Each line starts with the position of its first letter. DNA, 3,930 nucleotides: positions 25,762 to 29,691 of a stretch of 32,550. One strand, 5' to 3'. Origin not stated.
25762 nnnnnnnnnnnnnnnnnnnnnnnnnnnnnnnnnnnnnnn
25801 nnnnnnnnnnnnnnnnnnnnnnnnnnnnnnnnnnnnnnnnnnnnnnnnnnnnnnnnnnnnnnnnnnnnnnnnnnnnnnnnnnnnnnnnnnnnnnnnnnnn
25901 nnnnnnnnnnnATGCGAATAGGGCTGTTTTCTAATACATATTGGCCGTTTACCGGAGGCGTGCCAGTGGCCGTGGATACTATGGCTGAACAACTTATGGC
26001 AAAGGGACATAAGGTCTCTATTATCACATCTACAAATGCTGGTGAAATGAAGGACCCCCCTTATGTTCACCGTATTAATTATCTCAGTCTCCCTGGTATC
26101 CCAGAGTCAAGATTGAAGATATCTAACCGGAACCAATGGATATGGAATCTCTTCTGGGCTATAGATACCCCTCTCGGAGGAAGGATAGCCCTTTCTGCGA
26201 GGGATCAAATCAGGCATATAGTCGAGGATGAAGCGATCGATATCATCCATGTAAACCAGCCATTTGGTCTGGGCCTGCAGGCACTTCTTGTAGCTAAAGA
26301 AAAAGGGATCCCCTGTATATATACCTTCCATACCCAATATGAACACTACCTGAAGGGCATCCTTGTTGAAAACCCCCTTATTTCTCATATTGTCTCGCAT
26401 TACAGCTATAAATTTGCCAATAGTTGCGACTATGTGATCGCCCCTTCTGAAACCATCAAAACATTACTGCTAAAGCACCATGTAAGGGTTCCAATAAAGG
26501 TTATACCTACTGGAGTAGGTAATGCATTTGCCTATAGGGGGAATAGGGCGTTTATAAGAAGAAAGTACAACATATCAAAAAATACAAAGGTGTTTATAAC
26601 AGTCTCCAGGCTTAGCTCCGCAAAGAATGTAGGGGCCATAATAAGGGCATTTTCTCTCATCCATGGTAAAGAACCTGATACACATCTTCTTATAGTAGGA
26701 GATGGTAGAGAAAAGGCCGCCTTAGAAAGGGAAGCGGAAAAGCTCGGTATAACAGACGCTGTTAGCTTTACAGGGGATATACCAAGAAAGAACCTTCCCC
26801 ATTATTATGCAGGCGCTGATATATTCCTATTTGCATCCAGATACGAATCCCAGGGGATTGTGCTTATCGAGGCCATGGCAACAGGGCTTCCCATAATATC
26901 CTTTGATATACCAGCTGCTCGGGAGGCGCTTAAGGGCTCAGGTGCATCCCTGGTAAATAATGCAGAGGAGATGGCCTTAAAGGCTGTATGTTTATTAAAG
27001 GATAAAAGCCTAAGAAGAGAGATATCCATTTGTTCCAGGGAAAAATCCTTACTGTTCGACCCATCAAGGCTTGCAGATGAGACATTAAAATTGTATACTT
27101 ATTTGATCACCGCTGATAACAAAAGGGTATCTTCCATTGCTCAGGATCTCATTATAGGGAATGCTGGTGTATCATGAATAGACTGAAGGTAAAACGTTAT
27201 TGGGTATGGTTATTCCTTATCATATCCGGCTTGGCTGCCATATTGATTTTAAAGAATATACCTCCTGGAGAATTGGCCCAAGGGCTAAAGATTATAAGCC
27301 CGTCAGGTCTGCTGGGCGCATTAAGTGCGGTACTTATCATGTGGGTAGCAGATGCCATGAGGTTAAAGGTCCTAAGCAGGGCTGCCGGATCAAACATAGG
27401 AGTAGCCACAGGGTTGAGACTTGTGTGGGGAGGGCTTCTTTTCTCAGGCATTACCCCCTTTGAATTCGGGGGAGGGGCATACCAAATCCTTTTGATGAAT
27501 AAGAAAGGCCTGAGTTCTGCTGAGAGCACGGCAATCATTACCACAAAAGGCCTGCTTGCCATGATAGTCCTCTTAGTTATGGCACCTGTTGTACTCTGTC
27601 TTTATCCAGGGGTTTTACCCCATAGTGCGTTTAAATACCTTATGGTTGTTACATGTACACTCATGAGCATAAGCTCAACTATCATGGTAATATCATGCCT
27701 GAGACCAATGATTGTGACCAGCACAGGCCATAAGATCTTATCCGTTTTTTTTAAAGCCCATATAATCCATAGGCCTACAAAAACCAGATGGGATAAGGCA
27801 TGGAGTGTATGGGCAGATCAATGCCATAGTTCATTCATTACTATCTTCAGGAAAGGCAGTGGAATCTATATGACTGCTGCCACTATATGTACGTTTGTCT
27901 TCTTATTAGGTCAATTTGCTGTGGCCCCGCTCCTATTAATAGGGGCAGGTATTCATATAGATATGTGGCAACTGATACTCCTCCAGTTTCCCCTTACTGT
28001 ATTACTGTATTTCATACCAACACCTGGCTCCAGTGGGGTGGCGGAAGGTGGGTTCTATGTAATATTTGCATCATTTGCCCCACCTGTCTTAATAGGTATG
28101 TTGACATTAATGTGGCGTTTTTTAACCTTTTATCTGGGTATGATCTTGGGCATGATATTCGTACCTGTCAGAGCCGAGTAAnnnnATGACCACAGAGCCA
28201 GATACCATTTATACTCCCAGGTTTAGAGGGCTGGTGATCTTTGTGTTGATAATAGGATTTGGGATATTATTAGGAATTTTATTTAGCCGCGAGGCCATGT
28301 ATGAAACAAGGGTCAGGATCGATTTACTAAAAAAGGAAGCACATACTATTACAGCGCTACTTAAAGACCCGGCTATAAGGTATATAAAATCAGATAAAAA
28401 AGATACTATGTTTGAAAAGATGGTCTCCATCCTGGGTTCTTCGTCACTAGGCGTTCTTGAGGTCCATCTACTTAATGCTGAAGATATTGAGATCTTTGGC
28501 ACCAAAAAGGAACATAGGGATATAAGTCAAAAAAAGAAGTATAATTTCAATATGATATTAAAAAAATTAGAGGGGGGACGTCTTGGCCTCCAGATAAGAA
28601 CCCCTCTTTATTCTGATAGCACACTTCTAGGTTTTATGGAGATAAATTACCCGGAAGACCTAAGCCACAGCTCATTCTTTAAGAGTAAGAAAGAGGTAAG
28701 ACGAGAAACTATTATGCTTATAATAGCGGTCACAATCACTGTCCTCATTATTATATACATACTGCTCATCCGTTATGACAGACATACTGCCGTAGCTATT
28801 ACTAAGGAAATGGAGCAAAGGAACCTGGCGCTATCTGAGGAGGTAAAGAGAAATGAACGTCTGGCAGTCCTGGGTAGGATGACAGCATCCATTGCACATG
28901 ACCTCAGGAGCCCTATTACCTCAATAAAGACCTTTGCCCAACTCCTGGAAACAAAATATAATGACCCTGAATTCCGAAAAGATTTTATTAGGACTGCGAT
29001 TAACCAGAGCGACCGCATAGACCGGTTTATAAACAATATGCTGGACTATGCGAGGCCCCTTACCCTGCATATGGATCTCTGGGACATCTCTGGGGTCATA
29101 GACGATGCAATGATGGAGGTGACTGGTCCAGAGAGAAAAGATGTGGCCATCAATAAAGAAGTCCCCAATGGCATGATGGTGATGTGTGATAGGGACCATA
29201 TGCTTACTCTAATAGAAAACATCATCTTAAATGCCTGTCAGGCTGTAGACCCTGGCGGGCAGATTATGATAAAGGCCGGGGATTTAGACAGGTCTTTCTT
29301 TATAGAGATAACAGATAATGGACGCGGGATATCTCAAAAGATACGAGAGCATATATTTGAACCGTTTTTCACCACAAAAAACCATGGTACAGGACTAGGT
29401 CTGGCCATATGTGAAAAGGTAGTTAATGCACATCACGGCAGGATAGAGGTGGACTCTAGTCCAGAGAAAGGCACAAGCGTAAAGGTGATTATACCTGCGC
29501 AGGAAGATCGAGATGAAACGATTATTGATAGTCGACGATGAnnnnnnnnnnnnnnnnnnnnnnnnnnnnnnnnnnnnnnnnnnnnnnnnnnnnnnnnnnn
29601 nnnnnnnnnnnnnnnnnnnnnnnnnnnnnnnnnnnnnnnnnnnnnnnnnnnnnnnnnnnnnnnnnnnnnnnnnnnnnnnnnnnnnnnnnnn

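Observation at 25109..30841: Divergent five-gene operon (DUF2334 deacetylase-like, GT4, UPF0104 flippase-like, HK, sigma54 activator): candidate undescribed amino-glycolipid or cationic envelope-lipid pathway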

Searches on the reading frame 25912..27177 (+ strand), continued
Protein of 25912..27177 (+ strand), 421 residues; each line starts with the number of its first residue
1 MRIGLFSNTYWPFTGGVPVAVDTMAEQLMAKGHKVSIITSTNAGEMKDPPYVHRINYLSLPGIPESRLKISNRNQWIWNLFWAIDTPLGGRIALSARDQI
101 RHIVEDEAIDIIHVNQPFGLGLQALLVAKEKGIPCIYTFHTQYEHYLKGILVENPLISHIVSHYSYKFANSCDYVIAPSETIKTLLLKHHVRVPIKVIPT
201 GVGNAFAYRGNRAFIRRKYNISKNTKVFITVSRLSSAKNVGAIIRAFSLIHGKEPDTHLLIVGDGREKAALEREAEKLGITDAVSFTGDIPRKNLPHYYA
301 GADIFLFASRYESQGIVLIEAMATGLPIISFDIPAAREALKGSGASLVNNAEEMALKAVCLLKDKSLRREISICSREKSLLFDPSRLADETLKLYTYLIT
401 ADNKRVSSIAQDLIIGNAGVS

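Call 40: find_encoding_contigs(protein=P0079, flank=6000, max_places=2)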
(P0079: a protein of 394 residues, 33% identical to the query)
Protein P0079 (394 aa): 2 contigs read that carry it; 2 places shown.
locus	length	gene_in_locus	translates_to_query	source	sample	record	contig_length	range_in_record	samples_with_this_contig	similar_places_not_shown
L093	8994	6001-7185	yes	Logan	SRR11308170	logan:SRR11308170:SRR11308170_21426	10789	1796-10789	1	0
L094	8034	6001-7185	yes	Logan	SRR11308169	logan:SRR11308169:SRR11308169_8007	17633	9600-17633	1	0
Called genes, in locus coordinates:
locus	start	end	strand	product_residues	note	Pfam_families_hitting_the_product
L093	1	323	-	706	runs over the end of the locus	?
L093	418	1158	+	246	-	PF01427:Peptidase_M15, PF02557:VanY (weak)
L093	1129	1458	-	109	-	PF02583:Trns_repr_metal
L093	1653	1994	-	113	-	PF00085:Thioredoxin, PF14595:Thioredoxin_9 (weak), PF13098:Thioredoxin_2, PF13905:Thioredoxin_8 (faint), PF13192:Thioredoxin_3 (weak)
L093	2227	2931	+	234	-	PF00027:cNMP_binding, PF13545:HTH_Crp_2, PF00325:Crp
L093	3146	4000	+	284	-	PF01790:LGT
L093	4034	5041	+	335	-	PF00814:TsaD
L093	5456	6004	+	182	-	PF05258:DciA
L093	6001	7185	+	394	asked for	PF13439:Glyco_transf_4, PF13579:Glyco_trans_4_4, PF20706:GT4-conflict, PF00534:Glycos_transf_1, PF13692:Glyco_trans_1_4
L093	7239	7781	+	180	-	PF00227:Proteasome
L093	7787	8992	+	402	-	?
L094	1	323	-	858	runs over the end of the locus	PF01624:MutS_I, PF05188:MutS_II, PF05192:MutS_III, PF05190:MutS_IV, PF00488:MutS_V, PF27441:MutS_C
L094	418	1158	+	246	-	PF01427:Peptidase_M15, PF02557:VanY (weak)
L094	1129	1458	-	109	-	PF02583:Trns_repr_metal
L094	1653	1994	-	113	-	PF00085:Thioredoxin, PF14595:Thioredoxin_9 (weak), PF13098:Thioredoxin_2, PF13905:Thioredoxin_8 (faint), PF13192:Thioredoxin_3 (weak)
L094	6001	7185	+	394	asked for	PF13439:Glyco_transf_4, PF13579:Glyco_trans_4_4, PF20706:GT4-conflict, PF00534:Glycos_transf_1, PF13692:Glyco_trans_1_4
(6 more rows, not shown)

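Call 49: search_protein_families(library=ncbifam, proteins=[P0121, P0081, P0077, P0078, P0079, P0085, P0088], max_evalue=1e-30)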
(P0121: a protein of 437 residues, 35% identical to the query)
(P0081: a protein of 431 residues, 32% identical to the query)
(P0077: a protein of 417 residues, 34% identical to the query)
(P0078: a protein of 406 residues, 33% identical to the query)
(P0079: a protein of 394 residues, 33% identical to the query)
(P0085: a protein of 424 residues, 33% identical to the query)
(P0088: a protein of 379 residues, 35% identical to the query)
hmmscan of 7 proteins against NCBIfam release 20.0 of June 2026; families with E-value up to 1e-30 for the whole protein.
P0121 (437 aa): 1 family
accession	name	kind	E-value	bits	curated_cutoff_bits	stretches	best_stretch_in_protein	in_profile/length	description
NF049988.1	MGlcDAGSynMgs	equivalog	8.2e-74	249.3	400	1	1-380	1-388/398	alpha-monoglucosyldiacylglycerol synthase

P0081 (431 aa): 4 families
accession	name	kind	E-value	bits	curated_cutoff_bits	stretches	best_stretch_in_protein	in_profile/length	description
NF049988.1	MGlcDAGSynMgs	equivalog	5.7e-45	154.3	400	1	1-376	1-385/398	alpha-monoglucosyldiacylglycerol synthase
TIGR03449.1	mycothiol_MshA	equivalog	5.1e-40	137.6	462.5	1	86-379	104-404/406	D-inositol-3-phosphate glycosyltransferase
TIGR04063.1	stp3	hypoth_equivalog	1e-35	123.4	442.05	1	79-376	87-393/397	TIGR04063 family PEP-CTERM/XrtA system glycosyltransferase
NF053787.1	GlcN_PG_synth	equivalog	4.3e-35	121.2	480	1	1-377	1-358/361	N-acetylglucosaminyl phosphatidylglycerol synthase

P0077 (417 aa): 6 families
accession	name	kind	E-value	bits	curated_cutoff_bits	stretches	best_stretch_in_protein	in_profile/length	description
NF049988.1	MGlcDAGSynMgs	equivalog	8.3e-65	219.7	400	1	1-387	1-394/398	alpha-monoglucosyldiacylglycerol synthase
TIGR03449.1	mycothiol_MshA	equivalog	1e-35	123.4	462.5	1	84-380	99-403/406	D-inositol-3-phosphate glycosyltransferase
NF047684.1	TeichurnBiosyTuaC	equivalog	1.2e-34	119.9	550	1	83-380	102-389/391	teichuronic acid biosynthesis protein TuaC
TIGR03999.1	thiol_BshA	equivalog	2e-33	115.8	273.7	1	139-380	132-373/375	N-acetyl-alpha-D-glucosaminyl L-malate synthase BshA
NF053513.1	Gtran_IagA_BgsA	equivalog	4.2e-31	108.2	460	1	85-380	41-331/333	LTA glycolipid anchor biosynthesis glycosyltransferase, IagA/BgsA family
TIGR04157.1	glyco_rSAM_CFB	subfamily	6.6e-31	107.7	400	1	150-377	168-406/406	TIGR04157 family glycosyltransferase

P0078 (406 aa): 4 families
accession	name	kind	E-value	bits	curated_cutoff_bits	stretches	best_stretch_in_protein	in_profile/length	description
NF049988.1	MGlcDAGSynMgs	equivalog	7.7e-60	203.3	400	1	1-383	1-394/398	alpha-monoglucosyldiacylglycerol synthase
TIGR03999.1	thiol_BshA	equivalog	1.6e-37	129.3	273.7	1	25-377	22-374/375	N-acetyl-alpha-D-glucosaminyl L-malate synthase BshA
NF053787.1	GlcN_PG_synth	equivalog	8.9e-33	113.6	480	1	6-376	6-359/361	N-acetylglucosaminyl phosphatidylglycerol synthase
TIGR03449.1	mycothiol_MshA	equivalog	9.7e-33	113.6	462.5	1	80-377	98-404/406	D-inositol-3-phosphate glycosyltransferase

P0079 (394 aa): 4 families
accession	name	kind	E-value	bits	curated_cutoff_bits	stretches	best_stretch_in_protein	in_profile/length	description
NF049988.1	MGlcDAGSynMgs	equivalog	7.4e-50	170.4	400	1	6-383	2-388/398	alpha-monoglucosyldiacylglycerol synthase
TIGR03449.1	mycothiol_MshA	equivalog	9.1e-35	120.3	462.5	1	81-383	95-404/406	D-inositol-3-phosphate glycosyltransferase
NF053787.1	GlcN_PG_synth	equivalog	1.5e-34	119.4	480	1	14-383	10-360/361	N-acetylglucosaminyl phosphatidylglycerol synthase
TIGR03999.1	thiol_BshA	equivalog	2.4e-32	112.3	273.7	1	139-383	132-374/375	N-acetyl-alpha-D-glucosaminyl L-malate synthase BshA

P0085 (424 aa): 2 families
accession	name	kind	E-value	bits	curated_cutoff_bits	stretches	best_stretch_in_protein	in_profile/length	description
NF049988.1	MGlcDAGSynMgs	equivalog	1.1e-39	136.9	400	1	1-377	5-389/398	alpha-monoglucosyldiacylglycerol synthase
NF053787.1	GlcN_PG_synth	equivalog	2.6e-32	112.1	480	1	5-376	9-360/361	N-acetylglucosaminyl phosphatidylglycerol synthase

P0088 (379 aa): 6 families
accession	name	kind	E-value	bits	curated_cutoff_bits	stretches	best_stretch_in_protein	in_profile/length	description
NF049988.1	MGlcDAGSynMgs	equivalog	3.8e-55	187.8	400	1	1-377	1-391/398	alpha-monoglucosyldiacylglycerol synthase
TIGR03999.1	thiol_BshA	equivalog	2.9e-36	125.2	273.7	1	133-374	132-374/375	N-acetyl-alpha-D-glucosaminyl L-malate synthase BshA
NF053513.1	Gtran_IagA_BgsA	equivalog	3.7e-34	118.2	460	1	81-374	41-332/333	LTA glycolipid anchor biosynthesis glycosyltransferase, IagA/BgsA family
TIGR03449.1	mycothiol_MshA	equivalog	4e-32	111.6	462.5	1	76-374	95-404/406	D-inositol-3-phosphate glycosyltransferase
NF053787.1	GlcN_PG_synth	equivalog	5.5e-32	111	480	1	1-373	1-359/361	N-acetylglucosaminyl phosphatidylglycerol synthase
TIGR04157.1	glyco_rSAM_CFB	subfamily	5.8e-31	107.9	400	1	140-357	164-391/406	TIGR04157 family glycosyltransferase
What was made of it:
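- On Alpha-monoglucosyl-diacylglycerol synthase Mgs (NF049988): Streptococcal relatives annotated as diacylglycerol glucosyltransferases also fall short (249 bits, call 49).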

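Call 74: find_related_loci(query=A3, collection=metagenome_contigs, flank=6000)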
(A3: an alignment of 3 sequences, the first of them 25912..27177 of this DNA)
Query A3 (421 aa) in metagenome_contigs; peptide patterns used: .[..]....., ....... (x = any residue, [..] = any of these).
352 stretches matched a pattern; 5 encode a relative of the query (tblastn E <= 1e-3); 5 distinct loci.
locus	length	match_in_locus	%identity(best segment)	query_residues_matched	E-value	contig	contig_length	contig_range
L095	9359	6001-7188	63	1-398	3e-169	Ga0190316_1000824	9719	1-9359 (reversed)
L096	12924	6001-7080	24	5-399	1e-17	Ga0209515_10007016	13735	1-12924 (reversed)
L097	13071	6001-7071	25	1-356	3e-17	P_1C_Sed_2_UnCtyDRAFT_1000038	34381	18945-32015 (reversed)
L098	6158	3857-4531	26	110-329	8e-13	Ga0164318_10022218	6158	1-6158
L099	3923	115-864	26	152-399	9e-13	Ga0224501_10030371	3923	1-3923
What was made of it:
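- Tried and rejected: It found only one further locus of the window-type cassette (L095, call 74).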

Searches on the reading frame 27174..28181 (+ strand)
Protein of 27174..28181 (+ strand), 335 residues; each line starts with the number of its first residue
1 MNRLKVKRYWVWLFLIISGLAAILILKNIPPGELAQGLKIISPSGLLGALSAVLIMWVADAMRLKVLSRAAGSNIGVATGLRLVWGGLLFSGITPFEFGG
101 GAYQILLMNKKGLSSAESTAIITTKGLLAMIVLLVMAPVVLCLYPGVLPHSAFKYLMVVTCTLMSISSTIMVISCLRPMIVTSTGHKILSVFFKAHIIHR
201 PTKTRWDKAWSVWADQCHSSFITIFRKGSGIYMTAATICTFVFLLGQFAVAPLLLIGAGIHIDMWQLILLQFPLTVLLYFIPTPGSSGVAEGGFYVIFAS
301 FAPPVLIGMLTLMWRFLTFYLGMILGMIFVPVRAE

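Call 5: search_protein_families(library=pfam, proteins=[window:27174-28181:+], max_evalue=0.01)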
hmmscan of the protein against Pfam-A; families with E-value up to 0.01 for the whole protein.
window:27174-28181:+ (335 aa): 1 family
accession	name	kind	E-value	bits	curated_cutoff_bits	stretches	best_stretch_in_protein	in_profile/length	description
PF03706.18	LPG_synthase_TM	-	1.6e-31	110.3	33.4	1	12-326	2-302/302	Lysylphosphatidylglycerol synthase TM region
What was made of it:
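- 27174..28181 (+): UPF0104 / MprF-flippase-domain-like membrane protein with about 8 hydrophobic segments. It is the proposed amino-lipid translocase. PF03706, 110 bits, covering profile positions 2-302 of 302 (call 5).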

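Call 6: search_protein_families(library=ncbifam, proteins=[window:27174-28181:+], max_evalue=0.001)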
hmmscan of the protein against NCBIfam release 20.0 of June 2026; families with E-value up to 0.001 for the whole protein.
window:27174-28181:+ (335 aa): 2 families
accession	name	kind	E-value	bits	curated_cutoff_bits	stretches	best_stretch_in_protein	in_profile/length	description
TIGR00374.1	TIGR00374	subfamily_domain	3e-20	72.9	43.2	1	16-332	2-312/323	flippase-like domain-containing protein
NF053789.1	GlcN_PG_flip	equivalog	2.8e-10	40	320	1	12-327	5-311/327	glucosaminyl phosphatidylglycerol flippase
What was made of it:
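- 27174..28181 (+): TIGR00374 flippase-like scores 73 bits, above its cutoff of 43, while NF053789 GlcN-PG flippase scores 40 bits, below its cutoff of 320 (call 6).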

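Call 83: search_solved_structures(query=window:27174-28181:+, max_evalue=1)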
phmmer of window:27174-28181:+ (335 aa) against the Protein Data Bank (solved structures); distinct sequences matched with E-value up to 1: 0.
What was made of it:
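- Tried and rejected: A sequence search found no hit (call 83).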

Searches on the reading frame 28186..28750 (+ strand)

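Call 68: search_protein_families(library=pfam, proteins=[window:28186-28750:+], max_evalue=0.001)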
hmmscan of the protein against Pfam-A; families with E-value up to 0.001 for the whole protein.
window:28186-28750:+ (188 aa): 0 families
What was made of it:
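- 28186..29541 (+): Membrane sensor histidine kinase. It has two TM segments flanking a roughly 140-aa extracytoplasmic loop of unknown fold, followed by HisKA and HATPase_c. The N-terminal 188 aa have no Pfam hit (call 68).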

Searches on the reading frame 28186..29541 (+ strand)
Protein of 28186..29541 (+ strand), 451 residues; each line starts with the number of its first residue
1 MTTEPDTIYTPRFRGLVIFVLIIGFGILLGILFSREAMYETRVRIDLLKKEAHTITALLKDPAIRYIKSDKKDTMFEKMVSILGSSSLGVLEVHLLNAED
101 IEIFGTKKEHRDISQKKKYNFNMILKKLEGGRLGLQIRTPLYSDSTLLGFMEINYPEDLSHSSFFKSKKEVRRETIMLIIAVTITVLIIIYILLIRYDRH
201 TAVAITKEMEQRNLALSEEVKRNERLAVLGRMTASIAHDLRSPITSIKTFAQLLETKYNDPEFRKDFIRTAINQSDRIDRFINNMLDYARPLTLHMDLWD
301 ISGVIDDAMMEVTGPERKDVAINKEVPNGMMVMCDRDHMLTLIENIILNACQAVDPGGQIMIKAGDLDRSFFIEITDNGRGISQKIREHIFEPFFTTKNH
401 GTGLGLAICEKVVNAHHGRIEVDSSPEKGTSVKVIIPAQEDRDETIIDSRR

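Call 5: search_protein_families(library=pfam, proteins=[window:28186-29541:+], max_evalue=0.01)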
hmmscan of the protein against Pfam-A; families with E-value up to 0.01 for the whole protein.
window:28186-29541:+ (451 aa): 4 families
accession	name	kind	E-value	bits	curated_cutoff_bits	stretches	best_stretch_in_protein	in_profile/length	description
PF02518.31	HATPase_c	-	1.2e-24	87.3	26.4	1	335-439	2-110/111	Histidine kinase-, DNA gyrase B-, and HSP90-like ATPase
PF00512.31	HisKA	-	1.5e-16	60.6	26.9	1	229-290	2-62/66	His Kinase A (phospho-acceptor) domain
PF14501.12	HATPase_c_5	-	0.00034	20.9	22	1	340-425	7-91/102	GHKL domain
PF13581.12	HATPase_c_2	-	0.0085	16.5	27.4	0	347-432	44-123/127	Histidine kinase-like ATPase domain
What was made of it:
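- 28186..29541 (+): Call 5 for the domains.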

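Call 6: search_protein_families(library=ncbifam, proteins=[window:28186-29541:+], max_evalue=0.001)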
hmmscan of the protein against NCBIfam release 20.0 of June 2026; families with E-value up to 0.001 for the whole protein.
window:28186-29541:+ (451 aa): 84 families (the best 25 are shown)
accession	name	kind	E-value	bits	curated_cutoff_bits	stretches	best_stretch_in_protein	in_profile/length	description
NF008468.0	PRK11360.1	equivalog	6.3e-63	213.1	646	1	207-444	375-614/616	two-component system sensor histidine kinase AtoS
NF007688.0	PRK10364.1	equivalog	3.8e-53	180.9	479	1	168-443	188-456/460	two-component system sensor histidine kinase ZraS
NF053867.1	SprKinKinDBac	equivalog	1.9e-46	158.6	775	1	176-440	243-499/500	sporulation kinase KinD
NF046044.1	PnpS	equivalog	2.3e-38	132.2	400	1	232-437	173-390/390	two-component system histidine kinase PnpS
NF010411.0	PRK13837.1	equivalog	7e-38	130.2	647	1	204-441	426-678/828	two-component system VirA-like sensor kinase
NF033092.0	HK_WalK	equivalog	1.3e-34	119.8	725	1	233-437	376-593/594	cell wall metabolism sensor histidine kinase WalK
TIGR02916.1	PEP_his_kin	equivalog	3.5e-34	118.4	300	1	214-437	460-679/679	XrtA/PEP-CTERM system histidine kinase PrsK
TIGR02966.1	phoR_proteo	equivalog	2.3e-32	112.3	334.2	1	196-435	80-332/333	phosphate regulon sensor histidine kinase PhoR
NF008312.0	PRK11100.1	equivalog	1.9e-30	106.1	356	1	140-439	153-475/477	two-component system sensor histidine kinase CreC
NF006800.0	PRK09303.1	equivalog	6e-29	101.2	342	1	209-440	130-379/383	histidine kinase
NF007004.0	PRK09467.1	equivalog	1e-27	97.1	415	1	232-439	235-437/440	two-component system sensor histidine kinase EnvZ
NF047497.1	HK_LIC_12097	equivalog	3.6e-27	95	500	1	205-438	127-366/367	LIC_12097 family sensor histidine kinase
NF033091.0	HK_VanS_ACDEFG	equivalog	6.5e-27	94.4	400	1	233-437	78-293/293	vancomycin resistance histidine kinase VanS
NF052574.1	HisKinEspCMyxo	equivalog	8.4e-27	93.7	1200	1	217-443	405-642/785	serine histidine kinase EspC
NF041735.1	hist_kin_RppB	equivalog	1.5e-26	93.2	400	1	232-436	219-437/438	two-component system sensor histidine kinase RppB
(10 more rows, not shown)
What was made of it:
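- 28186..29541 (+): The nearest named families are AtoS and ZraS, both below cutoff (call 6).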
